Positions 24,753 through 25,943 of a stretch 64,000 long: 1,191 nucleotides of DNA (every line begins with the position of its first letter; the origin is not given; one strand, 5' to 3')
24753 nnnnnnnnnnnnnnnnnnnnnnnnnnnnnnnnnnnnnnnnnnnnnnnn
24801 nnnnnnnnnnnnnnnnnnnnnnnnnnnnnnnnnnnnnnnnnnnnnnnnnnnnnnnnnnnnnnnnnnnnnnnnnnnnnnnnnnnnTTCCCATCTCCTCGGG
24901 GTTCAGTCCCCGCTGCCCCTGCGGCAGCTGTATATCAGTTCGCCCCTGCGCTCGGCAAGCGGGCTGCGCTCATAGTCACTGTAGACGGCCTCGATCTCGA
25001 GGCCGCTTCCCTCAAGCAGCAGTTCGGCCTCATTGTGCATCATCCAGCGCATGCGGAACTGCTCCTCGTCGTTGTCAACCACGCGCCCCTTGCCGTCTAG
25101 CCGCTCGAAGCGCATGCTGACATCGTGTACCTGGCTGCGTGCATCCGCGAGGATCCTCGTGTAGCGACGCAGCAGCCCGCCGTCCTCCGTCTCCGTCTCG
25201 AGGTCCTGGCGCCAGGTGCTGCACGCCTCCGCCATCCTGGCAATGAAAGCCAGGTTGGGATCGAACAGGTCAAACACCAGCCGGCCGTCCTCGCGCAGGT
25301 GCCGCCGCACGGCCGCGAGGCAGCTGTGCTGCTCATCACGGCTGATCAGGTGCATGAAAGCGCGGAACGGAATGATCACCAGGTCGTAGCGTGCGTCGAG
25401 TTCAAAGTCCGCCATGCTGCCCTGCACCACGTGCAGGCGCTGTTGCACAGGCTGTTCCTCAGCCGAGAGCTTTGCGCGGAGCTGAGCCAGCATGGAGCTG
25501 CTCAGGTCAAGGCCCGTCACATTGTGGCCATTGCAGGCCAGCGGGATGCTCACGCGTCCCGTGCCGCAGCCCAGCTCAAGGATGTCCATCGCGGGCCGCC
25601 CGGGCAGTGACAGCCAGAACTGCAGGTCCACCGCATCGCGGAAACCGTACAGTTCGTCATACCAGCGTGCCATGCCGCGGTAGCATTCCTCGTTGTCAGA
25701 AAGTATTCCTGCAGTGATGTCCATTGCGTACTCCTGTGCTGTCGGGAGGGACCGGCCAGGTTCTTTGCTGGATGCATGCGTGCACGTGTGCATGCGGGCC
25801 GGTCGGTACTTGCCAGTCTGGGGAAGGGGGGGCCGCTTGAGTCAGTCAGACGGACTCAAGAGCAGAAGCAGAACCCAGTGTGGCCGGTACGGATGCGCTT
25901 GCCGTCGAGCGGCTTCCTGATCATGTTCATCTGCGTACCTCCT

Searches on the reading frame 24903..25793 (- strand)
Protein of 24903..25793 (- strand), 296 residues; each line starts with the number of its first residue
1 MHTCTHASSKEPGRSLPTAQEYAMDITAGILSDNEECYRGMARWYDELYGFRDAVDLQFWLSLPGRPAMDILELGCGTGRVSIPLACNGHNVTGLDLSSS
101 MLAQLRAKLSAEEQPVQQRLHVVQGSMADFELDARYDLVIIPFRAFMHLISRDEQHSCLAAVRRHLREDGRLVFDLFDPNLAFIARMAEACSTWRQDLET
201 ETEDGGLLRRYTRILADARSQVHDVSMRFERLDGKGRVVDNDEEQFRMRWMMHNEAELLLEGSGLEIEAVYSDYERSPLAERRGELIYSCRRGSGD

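Call 5: search_protein_families(library=pfam, proteins=[window:24903-25793:-], max_evalue=0.01)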
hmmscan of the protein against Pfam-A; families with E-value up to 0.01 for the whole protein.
window:24903-25793:- (296 aa): 12 families
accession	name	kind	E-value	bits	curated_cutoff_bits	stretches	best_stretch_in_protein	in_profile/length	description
PF13649.12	Methyltransf_25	-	1.6e-20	74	27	1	71-170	1-97/97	Methyltransferase domain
PF08242.18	Methyltransf_12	-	6.7e-16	59.3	30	1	72-172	1-98/98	Methyltransferase domain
PF08241.18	Methyltransf_11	-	8.3e-16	58.8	21.2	1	72-174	1-95/95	Methyltransferase domain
PF13847.12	Methyltransf_31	-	1.5e-11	44.6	27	1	67-198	3-138/145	Methyltransferase domain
PF13489.12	Methyltransf_23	-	2e-09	37.8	27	1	63-195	18-133/164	Methyltransferase domain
PF03848.20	TehB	-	8e-07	29.1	20.4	1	70-149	33-108/193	Tellurite resistance protein TehB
PF05175.20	MTS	-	8.6e-07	29.2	23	1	66-173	30-137/170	Methyltransferase small domain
PF05401.17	NodS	-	1.7e-05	25.2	24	1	61-175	37-145/201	Nodulation protein S (NodS)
PF02353.26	CMAS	-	4.9e-05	23.2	27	1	67-174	62-164/273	Mycolic acid cyclopropane synthetase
PF00398.26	RrnaAD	-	0.00087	18.9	24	1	67-136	30-94/263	Ribosomal RNA adenine dimethylase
PF01209.24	Ubie_methyltran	-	0.0026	17.6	20.1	1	66-173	46-150/233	ubiE/COQ5 methyltransferase family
PF05724.17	TPMT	-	0.0051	17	26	1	58-125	28-104/218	Thiopurine S-methyltransferase (TPMT)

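Call 11: find_homologous_proteins(query=window:24906-25724:-)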
Query window:24906-25724:- (273 aa): 653 proteins with E <= 0.001 among 3553 candidates; the best 120 are listed.
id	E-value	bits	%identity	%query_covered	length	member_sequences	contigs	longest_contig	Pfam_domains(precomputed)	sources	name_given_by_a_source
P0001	1.5e-180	616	100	100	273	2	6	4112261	PF13847.13,PF13489.13,PF03848.21,PF05175.21,PF13649.13,PF08241.19,PF08242.19,PF05401.17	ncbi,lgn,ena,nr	ncbi:MAG: class I SAM-dependent methyltransferase [Planctomycetales bacterium]|nr:class I SAM-depend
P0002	1.5e-105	370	63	97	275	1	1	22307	PF13847.13,PF13489.13,PF02353.27,PF05175.21,PF13649.13,PF08241.19,PF08242.19,PF05401.17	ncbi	-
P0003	1.9e-103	363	63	97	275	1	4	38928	PF13847.13,PF13489.13,PF05175.21,PF13649.13,PF08241.19,PF08242.19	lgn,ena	-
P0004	1.8e-101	357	63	97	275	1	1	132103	PF13847.13,PF13489.13,PF05175.21,PF13649.13,PF08241.19,PF08242.19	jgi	jgi:SAM-dependent methyltransferase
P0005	3.2e-100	353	62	96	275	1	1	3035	PF13847.13,PF13489.13,PF05175.21,PF13649.13,PF01209.25,PF08241.19,PF08242.19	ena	-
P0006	4.2e-100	353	61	97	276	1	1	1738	PF13847.13,PF13489.13,PF05175.21,PF13649.13,PF08241.19,PF08242.19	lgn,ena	-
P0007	4.2e-94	333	62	95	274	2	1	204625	PF13847.13,PF13489.13,PF03848.21,PF05175.21,PF13649.13,PF01209.25,PF08241.19,PF08242.19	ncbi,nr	ncbi:class I SAM-dependent methyltransferase [bacterium]|nr:class I SAM-dependent methyltransferase 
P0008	2.5e-93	330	59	99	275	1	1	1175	PF13847.13,PF13489.13,PF03848.21,PF02353.27,PF05175.21,PF13649.13,PF08241.19,PF08242.19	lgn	-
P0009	1.1e-63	233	48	93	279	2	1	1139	PF13847.13,PF13489.13,PF05175.21,PF13649.13,PF08241.19,PF08242.19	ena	-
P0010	4.1e-62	228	47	93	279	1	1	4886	PF13847.13,PF13489.13,PF05175.21,PF13649.13,PF08241.19,PF08242.19,PF05401.17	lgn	-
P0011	2.2e-60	222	44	94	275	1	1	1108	PF13847.13,PF13489.13,PF02353.27,PF05175.21,PF13649.13,PF08241.19,PF08242.19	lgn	-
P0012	4.5e-60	221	42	98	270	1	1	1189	PF13847.13,PF13489.13,PF13649.13,PF08241.19,PF08242.19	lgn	-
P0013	1.3e-59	220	44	93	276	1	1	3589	PF13847.13,PF13489.13,PF13649.13,PF08241.19,PF08242.19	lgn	-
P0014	7.1e-58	214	44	93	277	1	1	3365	PF13847.13,PF13489.13,PF02353.27,PF05175.21,PF13649.13,PF08241.19,PF08242.19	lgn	-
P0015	8.1e-57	211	44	94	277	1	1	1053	PF13847.13,PF13489.13,PF05724.18,PF02353.27,PF05175.21,PF13649.13,PF08241.19,PF08242.19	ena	-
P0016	1.6e-55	206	44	93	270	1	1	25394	PF13847.13,PF13489.13,PF13649.13,PF08241.19,PF08242.19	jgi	jgi:SAM-dependent methyltransferase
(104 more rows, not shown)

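Call 12: find_encoding_contigs(protein=P0004, flank=10000, max_places=2)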
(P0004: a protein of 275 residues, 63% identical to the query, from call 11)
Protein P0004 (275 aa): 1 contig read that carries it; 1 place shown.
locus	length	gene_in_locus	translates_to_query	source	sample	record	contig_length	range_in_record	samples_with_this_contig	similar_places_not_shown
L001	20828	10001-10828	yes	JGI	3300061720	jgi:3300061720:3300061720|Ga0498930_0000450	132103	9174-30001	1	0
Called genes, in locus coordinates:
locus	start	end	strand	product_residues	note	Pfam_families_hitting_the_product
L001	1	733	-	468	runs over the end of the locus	PF03062:MBOAT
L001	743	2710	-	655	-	PF18911:PKD_4, PF00801:PKD, PF00801:PKD, PF18911:PKD_4, PF00801:PKD, PF18911:PKD_4, PF00801:PKD, PF18911:PKD_4, +12 more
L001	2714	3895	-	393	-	PF00801:PKD (faint), PF12245:Big_3_2 (faint), PF18911:PKD_4 (weak), PF07495:Y_Y_Y (faint), PF15418:DUF4625 (faint), PF16403:Bact_surface_Ig-like (faint), PF19077:Big_13 (faint), PF18911:PKD_4, +3 more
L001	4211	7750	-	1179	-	PF00515:TPR_1 (faint), PF07719:TPR_2 (faint), PF13174:TPR_6 (faint), PF13428:TPR_14 (weak), PF13432:TPR_16, PF13432:TPR_16, PF14559:TPR_19 (weak), PF23914:TPR_CcmH_CycH (weak), +7 more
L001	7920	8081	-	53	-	-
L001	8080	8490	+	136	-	PF00903:Glyoxalase, PF13468:Glyoxalase_3, PF13669:Glyoxalase_4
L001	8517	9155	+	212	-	PF07638:Sigma70_ECF (faint), PF04542:Sigma70_r2, PF04545:Sigma70_r4, PF08281:Sigma70_r4_2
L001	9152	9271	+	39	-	-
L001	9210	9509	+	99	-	-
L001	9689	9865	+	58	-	-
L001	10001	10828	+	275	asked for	PF13489:Methyltransf_23, PF05175:MTS (weak), PF08241:Methyltransf_11, PF08242:Methyltransf_12, PF13649:Methyltransf_25, PF13847:Methyltransf_31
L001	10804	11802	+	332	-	PF00005:ABC_tran, PF02463:SMC_N (weak), PF13401:AAA_22 (faint), PF13304:AAA_21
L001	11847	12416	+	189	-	-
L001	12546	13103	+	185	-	PF13302:Acetyltransf_3, PF00583:Acetyltransf_1 (faint)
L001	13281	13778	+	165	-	PF13302:Acetyltransf_3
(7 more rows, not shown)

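Call 13: find_encoding_contigs(protein=P0007, flank=10000, max_places=2)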
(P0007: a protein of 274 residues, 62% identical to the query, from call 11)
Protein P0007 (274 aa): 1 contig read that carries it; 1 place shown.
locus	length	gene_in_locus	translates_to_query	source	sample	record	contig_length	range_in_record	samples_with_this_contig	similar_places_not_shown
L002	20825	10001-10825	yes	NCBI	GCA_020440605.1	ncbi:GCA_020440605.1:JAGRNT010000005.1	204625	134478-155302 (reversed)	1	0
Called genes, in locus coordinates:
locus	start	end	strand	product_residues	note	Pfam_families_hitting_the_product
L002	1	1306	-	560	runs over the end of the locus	-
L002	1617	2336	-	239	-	PF00657:Lipase_GDSL (weak), PF13472:Lipase_GDSL_2, PF04311:DUF459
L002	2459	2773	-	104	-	-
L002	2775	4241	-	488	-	PF03062:MBOAT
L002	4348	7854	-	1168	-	PF00515:TPR_1 (faint), PF07719:TPR_2 (faint), PF09976:TPR_21 (faint), PF13432:TPR_16 (weak), PF14559:TPR_19 (weak), PF13428:TPR_14 (weak), PF13432:TPR_16 (weak), PF23914:TPR_CcmH_CycH (weak), +8 more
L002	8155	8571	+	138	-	PF00903:Glyoxalase, PF13468:Glyoxalase_3, PF13669:Glyoxalase_4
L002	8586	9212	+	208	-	PF07638:Sigma70_ECF, PF04542:Sigma70_r2, PF08281:Sigma70_r4_2, PF04545:Sigma70_r4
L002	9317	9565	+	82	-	-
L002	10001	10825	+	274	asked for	PF01209:Ubie_methyltran (weak), PF13489:Methyltransf_23 (weak), PF03848:TehB (weak), PF05175:MTS (weak), PF08241:Methyltransf_11, PF08242:Methyltransf_12, PF13649:Methyltransf_25, PF13847:Methyltransf_31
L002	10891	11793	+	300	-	PF02463:SMC_N (weak), PF00005:ABC_tran, PF13401:AAA_22 (faint), PF13304:AAA_21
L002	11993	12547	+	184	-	PF13302:Acetyltransf_3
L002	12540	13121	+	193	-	-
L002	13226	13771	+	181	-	PF13302:Acetyltransf_3, PF00583:Acetyltransf_1 (weak)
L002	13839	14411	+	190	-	PF13302:Acetyltransf_3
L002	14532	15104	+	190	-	PF13302:Acetyltransf_3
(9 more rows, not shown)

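Call 14: find_encoding_contigs(protein=P0003, flank=10000, max_places=2)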
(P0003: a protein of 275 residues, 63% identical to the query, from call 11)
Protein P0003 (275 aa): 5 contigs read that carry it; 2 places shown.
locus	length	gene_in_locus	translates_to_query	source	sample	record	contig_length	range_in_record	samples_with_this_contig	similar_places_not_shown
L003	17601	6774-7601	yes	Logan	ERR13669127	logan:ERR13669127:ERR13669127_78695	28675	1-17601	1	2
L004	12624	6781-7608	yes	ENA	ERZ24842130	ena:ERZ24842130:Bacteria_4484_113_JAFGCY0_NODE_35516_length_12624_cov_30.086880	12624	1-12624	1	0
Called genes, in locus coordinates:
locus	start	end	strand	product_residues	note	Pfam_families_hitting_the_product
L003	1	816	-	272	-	?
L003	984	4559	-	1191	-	PF00515:TPR_1 (faint), PF07719:TPR_2 (faint), PF09976:TPR_21 (faint), PF12895:ANAPC3 (faint), PF13432:TPR_16, PF13432:TPR_16, PF14559:TPR_19 (weak), PF23914:TPR_CcmH_CycH (weak), +9 more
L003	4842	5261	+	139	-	PF00903:Glyoxalase, PF13468:Glyoxalase_3, PF13669:Glyoxalase_4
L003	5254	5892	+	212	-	PF07638:Sigma70_ECF (faint), PF04542:Sigma70_r2, PF04545:Sigma70_r4, PF08281:Sigma70_r4_2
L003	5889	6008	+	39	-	-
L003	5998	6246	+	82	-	-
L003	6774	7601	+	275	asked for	PF13489:Methyltransf_23, PF05175:MTS (weak), PF08241:Methyltransf_11, PF08242:Methyltransf_12, PF13649:Methyltransf_25, PF13847:Methyltransf_31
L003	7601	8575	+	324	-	PF00005:ABC_tran, PF02463:SMC_N (weak), PF13401:AAA_22 (faint), PF13304:AAA_21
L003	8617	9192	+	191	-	-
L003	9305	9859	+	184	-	PF13302:Acetyltransf_3, PF00583:Acetyltransf_1 (weak)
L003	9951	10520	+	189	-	PF13302:Acetyltransf_3, PF00583:Acetyltransf_1 (weak)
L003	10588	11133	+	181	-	PF13302:Acetyltransf_3, PF00583:Acetyltransf_1 (weak)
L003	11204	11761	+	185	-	PF13302:Acetyltransf_3 (weak)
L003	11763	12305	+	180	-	PF13302:Acetyltransf_3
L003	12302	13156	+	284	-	PF01061:ABC2_membrane, PF12698:ABC2_membrane_3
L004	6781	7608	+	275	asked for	PF13489:Methyltransf_23, PF05175:MTS (weak), PF08241:Methyltransf_11, PF08242:Methyltransf_12, PF13649:Methyltransf_25, PF13847:Methyltransf_31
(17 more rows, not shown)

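Call 15: find_encoding_contigs(protein=P0002, flank=10000, max_places=2)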
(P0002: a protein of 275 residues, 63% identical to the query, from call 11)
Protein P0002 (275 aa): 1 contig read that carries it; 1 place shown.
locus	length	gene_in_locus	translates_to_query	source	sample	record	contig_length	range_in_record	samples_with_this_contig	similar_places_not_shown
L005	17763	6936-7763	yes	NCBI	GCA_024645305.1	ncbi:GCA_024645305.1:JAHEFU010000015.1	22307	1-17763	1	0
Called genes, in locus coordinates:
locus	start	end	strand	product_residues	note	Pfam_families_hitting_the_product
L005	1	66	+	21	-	?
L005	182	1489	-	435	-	PF02881:SRP54_N, PF00448:SRP54, PF01656:CbiA (weak), PF16575:CLP1_P (faint), PF02978:SRP_SPB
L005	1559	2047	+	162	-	-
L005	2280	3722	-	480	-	-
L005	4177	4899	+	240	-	PF01987:AIM24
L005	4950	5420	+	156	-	PF00903:Glyoxalase, PF13468:Glyoxalase_3, PF13669:Glyoxalase_4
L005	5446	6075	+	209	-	PF07638:Sigma70_ECF (faint), PF04542:Sigma70_r2, PF08281:Sigma70_r4_2, PF04545:Sigma70_r4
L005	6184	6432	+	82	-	-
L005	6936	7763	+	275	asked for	PF13489:Methyltransf_23, PF05175:MTS (weak), PF05401:NodS (weak), PF02353:CMAS (weak), PF08241:Methyltransf_11, PF08242:Methyltransf_12, PF13649:Methyltransf_25, PF13847:Methyltransf_31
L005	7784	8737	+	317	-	PF13401:AAA_22 (faint), PF13175:AAA_15 (faint), PF00005:ABC_tran, PF02463:SMC_N (weak), PF13304:AAA_21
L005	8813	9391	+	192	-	-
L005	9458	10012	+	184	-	PF13302:Acetyltransf_3, PF00583:Acetyltransf_1 (weak)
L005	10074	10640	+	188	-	PF13302:Acetyltransf_3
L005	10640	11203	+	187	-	PF13302:Acetyltransf_3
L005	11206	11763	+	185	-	PF13302:Acetyltransf_3, PF00583:Acetyltransf_1 (weak)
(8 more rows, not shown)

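Call 19: find_related_loci(query=A1, collection=genome_contigs, flank=4000)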
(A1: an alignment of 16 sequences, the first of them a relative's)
Query A1 (273 aa) in genome_contigs; peptide patterns used: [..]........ (x = any residue, [..] = any of these).
600 stretches matched a pattern (row limit reached: there are more); 340 encode a relative of the query (tblastn E <= 1e-3); the best 80 are kept; 80 distinct loci.
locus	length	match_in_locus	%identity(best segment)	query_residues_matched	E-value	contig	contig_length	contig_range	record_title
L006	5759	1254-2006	36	18-269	4e-49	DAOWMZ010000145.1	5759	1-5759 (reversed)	MAG TPA_asm: Candidatus Zixiibacteriota bacterium isolate CSMAG_3015 CSMAG_3015_k141_232328_length_5759_cov_18.6483, who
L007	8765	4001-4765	40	15-269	5e-46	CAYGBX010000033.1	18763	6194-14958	MAG TPA_asm: uncultured Anaerolineales bacterium isolate ERP108616_co2_548 genome assembly, contig: NODE_4474_length_187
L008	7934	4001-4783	40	9-269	5e-46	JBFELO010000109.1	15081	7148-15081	MAG: Candidatus Sulfomarinibacteraceae bacterium isolate Mix_mud02.2020.12.51 k141_892439_length_15081_cov_10.0000, whol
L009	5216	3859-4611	36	18-268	1e-44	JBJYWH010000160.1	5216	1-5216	MAG: Anaerolineales bacterium isolate J5_7_160517rDrA_9 J5_7_160517rDrA_9_000000000160, whole genome shotgun sequence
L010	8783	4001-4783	35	8-269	1e-43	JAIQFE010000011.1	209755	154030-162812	MAG: Terriglobia bacterium isolate SRVP_10 SR-VP_26_10_2019_B_40cm_scaffold_115, whole genome shotgun sequence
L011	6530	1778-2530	36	18-269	2e-43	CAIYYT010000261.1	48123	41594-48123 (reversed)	uncultured bacterium isolate AlinenSedimentsCore2_bin-0496 genome assembly, contig: bin-0496:261/266, whole genome shotg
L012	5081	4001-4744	38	17-265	2e-43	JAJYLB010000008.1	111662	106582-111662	MAG: Acidobacteria bacterium isolate DBS2-1.bin60 NODE_289_length_111662_cov_2.141184, whole genome shotgun sequence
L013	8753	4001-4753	37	17-269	2e-41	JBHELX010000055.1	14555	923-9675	MAG: Gemmatimonadaceae bacterium isolate S2_bin.39.strict S2_NODE_55, whole genome shotgun sequence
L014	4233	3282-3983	37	33-269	1e-41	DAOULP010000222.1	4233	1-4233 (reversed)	MAG TPA_asm: Dehalococcoidia bacterium isolate W31_46 k127_659716, whole genome shotgun sequence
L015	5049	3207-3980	37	3-268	6e-41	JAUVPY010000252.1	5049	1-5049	MAG: Anaerolineae bacterium isolate CSMAG_674 CSMAG_674_k127_4528763_length_5049_cov_25.2966, whole genome shotgun seque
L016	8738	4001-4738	38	3-256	7e-41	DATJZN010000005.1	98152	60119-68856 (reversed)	MAG TPA_asm: Myxococcota bacterium isolate SMAG_U15179 k141_4422132, whole genome shotgun sequence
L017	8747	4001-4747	36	22-271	3e-40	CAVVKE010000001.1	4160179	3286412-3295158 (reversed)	MAG: uncultured Acidobacteriota bacterium isolate MFD09222.bin.1.161 genome assembly, contig: contig_32146, whole genome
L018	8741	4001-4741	38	18-265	1e-39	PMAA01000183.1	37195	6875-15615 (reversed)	MAG: Acidobacteria bacterium isolate palsa_347 73.20120700_P2M.5_contig_1754, whole genome shotgun sequence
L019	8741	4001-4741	36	5-264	2e-39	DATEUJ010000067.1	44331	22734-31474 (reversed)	MAG TPA_asm: Anaerolineae bacterium isolate SMAG_U8338 k141_645118, whole genome shotgun sequence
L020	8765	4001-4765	37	18-265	2e-39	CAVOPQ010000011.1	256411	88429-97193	MAG: uncultured Acidobacteriota bacterium isolate MFD00031.bin.2.7 genome assembly, contig: contig_3663, whole genome sh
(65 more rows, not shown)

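Call 23: find_encoding_contigs(protein=P0016, flank=10000, max_places=1)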
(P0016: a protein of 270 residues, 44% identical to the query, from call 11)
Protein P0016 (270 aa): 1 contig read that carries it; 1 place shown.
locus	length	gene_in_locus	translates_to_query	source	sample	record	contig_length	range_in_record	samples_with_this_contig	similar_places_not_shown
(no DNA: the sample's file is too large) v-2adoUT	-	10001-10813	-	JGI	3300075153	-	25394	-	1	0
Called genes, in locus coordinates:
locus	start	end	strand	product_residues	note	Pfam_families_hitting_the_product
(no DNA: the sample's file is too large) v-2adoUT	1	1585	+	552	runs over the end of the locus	PF00361:Proton_antipo_M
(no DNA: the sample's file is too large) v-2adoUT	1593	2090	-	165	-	PF00881:Nitroreductase, PF14512:TM1586_NiRdase (weak)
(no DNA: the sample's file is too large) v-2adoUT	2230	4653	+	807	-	PF00912:Transgly, PF00905:Transpeptidase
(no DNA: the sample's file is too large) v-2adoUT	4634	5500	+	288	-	-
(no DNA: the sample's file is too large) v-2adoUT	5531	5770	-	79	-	-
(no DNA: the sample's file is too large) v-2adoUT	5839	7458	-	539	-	PF01546:Peptidase_M20 (weak)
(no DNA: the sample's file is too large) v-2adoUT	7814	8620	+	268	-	-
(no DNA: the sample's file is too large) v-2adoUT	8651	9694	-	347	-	PF02899:Phage_int_SAM_1, PF00589:Phage_integrase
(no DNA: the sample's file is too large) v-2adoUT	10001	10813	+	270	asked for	PF13489:Methyltransf_23, PF08241:Methyltransf_11, PF08242:Methyltransf_12, PF13649:Methyltransf_25, PF13847:Methyltransf_31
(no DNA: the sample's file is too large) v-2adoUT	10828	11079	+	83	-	-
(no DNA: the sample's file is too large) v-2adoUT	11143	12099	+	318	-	PF00005:ABC_tran, PF13175:AAA_15 (faint), PF13555:AAA_29 (weak), PF13304:AAA_21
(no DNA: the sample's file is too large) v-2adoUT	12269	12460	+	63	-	-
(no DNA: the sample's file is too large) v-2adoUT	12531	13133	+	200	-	-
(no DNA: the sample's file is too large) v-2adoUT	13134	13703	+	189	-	PF13302:Acetyltransf_3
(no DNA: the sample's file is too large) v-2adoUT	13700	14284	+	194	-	-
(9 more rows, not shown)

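Call 24: find_encoding_contigs(protein=P0010, flank=5000, max_places=1)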
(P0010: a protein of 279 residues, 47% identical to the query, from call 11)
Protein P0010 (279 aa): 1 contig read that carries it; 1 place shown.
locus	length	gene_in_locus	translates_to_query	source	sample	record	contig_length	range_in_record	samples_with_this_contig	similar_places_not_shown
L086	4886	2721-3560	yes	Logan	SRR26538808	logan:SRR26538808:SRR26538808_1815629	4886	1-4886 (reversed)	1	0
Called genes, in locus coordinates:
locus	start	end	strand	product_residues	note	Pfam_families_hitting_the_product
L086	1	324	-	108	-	?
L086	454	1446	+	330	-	PF03741:TerC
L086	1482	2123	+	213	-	PF07638:Sigma70_ECF (weak), PF04542:Sigma70_r2, PF08281:Sigma70_r4_2, PF04545:Sigma70_r4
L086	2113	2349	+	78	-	PF13490:zf-HC2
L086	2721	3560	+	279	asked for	PF05175:MTS, PF13489:Methyltransf_23, PF05401:NodS (weak), PF08241:Methyltransf_11, PF08242:Methyltransf_12, PF13649:Methyltransf_25, PF13847:Methyltransf_31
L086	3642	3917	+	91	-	-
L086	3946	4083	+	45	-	-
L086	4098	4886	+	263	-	?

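Call 25: find_encoding_contigs(protein=P0005, flank=5000, max_places=1)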
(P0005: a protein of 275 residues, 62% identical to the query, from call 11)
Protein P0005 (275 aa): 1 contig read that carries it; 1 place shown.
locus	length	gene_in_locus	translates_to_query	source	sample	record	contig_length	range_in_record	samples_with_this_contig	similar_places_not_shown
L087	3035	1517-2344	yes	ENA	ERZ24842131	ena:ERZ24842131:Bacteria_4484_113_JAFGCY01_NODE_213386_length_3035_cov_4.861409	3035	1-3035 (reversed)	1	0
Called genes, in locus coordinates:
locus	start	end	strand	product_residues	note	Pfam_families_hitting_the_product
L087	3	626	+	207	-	?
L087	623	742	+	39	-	-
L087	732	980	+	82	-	-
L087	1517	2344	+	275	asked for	PF01209:Ubie_methyltran (faint), PF13489:Methyltransf_23, PF05175:MTS (faint), PF08241:Methyltransf_11, PF08242:Methyltransf_12, PF13649:Methyltransf_25, PF13847:Methyltransf_31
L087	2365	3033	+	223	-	?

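Call 26: find_encoding_contigs(protein=P0006, flank=5000, max_places=1)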
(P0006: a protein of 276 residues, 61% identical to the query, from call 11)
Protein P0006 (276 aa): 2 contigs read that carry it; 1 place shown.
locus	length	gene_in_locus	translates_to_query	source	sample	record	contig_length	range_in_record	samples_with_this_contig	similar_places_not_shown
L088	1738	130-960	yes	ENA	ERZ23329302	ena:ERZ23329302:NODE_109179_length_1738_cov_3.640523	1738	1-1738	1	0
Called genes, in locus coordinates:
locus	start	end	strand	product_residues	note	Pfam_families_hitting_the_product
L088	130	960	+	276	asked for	PF13489:Methyltransf_23, PF05175:MTS (weak), PF08241:Methyltransf_11, PF08242:Methyltransf_12, PF13649:Methyltransf_25, PF13847:Methyltransf_31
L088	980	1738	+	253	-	?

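Call 31: search_protein_families(library=ncbifam, proteins=[window:24903-25724:-], max_evalue=0.01)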
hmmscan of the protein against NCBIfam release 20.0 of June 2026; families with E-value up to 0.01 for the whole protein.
window:24903-25724:- (273 aa): 40 families (the best 25 are shown)
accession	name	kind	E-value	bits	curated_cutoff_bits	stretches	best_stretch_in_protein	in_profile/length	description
NF041820.1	daptide_MTase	equivalog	6.7e-32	110.9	175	1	18-159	11-150/243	daptide-type RiPP biosynthesis methyltransferase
NF043040.1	corrin_prot_MT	hypoth_equivalog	5.2e-19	68.5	180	1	44-150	41-146/216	corrinoid protein-associated methyltransferase CpaM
NF008264.0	PRK11036.1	equivalog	1e-10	41.5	366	1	41-154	41-150/261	tRNA uridine 5-oxyacetic acid(34) methyltransferase CmoM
TIGR02021.1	BchM-ChlM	equivalog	5.1e-10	39.1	158.9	1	47-131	57-136/218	magnesium protoporphyrin IX methyltransferase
TIGR01983.1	UbiG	equivalog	2.8e-09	36.6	102.95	1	46-151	51-151/228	bifunctional 2-polyprenyl-6-hydroxyphenol methylase/3-demethylubiquinol 3-O-methyltransferase UbiG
NF051855.1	GlySarMtaseBact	equivalog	7.8e-09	35.5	350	1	17-152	23-159/259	glycine/sarcosine N-methyltransferase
NF008405.0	PRK11207.1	equivalog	4.5e-08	32.8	218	1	47-147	33-128/198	tellurite resistance methyltransferase TehB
TIGR02072.1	BioC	equivalog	1.1e-07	31.9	184.95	1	46-153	36-134/244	malonyl-ACP O-methyltransferase BioC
TIGR01934.1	MenG_MenH_UbiE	subfamily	1.3e-07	31.2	158.35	1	45-165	40-156/223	ubiquinone/menaquinone biosynthesis methyltransferase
NF008992.0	PRK12335.1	equivalog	1.3e-07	31.1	303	1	46-118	124-192/289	SAM-dependent methyltransferase TehB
NF045649.1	2X_seleno_MduS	exception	1.8e-07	30.5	380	1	47-151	44-147/338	methyltransferase domain-containing selenoprotein MduS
TIGR00477.1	tehB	equivalog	9.2e-07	28.4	219.5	1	47-146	76-169/238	tellurite resistance methyltransferase TehB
NF007610.0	PRK10258.1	equivalog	1.1e-06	28.1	342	1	38-90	36-88/251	malonyl-ACP O-methyltransferase BioC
NF045667.1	MTase_DVU1556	equivalog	1.3e-06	28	155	1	44-158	22-127/213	DVU_1556 family methyltransferase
NF045882.1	PLipidMtase_Leg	equivalog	1.8e-06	27.9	390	1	46-120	44-116/207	phospholipid N-methyltransferase PmtA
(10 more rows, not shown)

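Call 32: search_protein_families(library=padloc, proteins=[window:24903-25724:-], max_evalue=0.01)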
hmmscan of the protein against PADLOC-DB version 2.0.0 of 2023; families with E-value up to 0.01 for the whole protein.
window:24903-25724:- (273 aa): 1 family
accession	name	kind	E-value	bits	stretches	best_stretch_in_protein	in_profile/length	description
PDLC04134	mad2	-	2.6e-18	64.1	1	39-159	285-402/492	mads_2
